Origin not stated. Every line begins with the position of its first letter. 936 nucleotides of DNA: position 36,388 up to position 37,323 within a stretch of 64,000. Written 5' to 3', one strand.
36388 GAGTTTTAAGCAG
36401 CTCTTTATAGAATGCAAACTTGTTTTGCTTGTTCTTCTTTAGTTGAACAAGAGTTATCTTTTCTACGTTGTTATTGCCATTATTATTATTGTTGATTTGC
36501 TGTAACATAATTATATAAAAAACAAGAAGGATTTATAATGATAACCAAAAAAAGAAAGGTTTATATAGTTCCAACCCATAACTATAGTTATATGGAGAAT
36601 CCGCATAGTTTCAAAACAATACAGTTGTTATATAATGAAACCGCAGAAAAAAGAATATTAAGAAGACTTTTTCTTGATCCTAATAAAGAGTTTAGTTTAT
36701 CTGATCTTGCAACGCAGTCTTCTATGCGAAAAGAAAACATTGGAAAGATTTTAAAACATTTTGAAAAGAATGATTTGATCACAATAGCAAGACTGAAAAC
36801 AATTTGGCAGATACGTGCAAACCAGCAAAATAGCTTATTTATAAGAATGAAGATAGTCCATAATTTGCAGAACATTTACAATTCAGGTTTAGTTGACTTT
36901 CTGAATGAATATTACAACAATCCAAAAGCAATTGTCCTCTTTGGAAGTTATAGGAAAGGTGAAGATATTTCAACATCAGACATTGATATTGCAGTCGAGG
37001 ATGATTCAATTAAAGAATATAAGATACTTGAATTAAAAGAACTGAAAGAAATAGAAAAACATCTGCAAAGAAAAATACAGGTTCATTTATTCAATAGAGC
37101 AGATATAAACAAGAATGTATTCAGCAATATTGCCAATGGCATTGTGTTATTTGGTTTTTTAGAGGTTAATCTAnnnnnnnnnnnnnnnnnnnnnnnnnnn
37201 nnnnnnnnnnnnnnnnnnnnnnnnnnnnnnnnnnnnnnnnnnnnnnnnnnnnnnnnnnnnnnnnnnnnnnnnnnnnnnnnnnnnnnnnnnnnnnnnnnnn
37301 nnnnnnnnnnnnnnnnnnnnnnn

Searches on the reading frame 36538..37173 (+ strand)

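Call 17: search_protein_families(library=pfam, proteins=[window:36538-37173:+], max_evalue=0.001)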
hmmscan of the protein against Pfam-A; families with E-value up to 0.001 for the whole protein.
window:36538-37173:+ (212 aa): 3 families
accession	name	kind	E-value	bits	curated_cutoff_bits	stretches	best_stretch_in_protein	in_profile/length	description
PF18765.7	Polbeta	-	1.1e-10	42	26.9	1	121-205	6-88/93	Polymerase beta, Nucleotidyltransferase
PF01909.29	NTP_transf_2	-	6.9e-10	39.6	21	1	118-191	4-78/93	Nucleotidyltransferase domain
PF22600.2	MTPAP-like_central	-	0.00027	21.5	27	1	102-181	21-92/139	Poly(A) RNA polymerase, mitochondrial-like, central palm domain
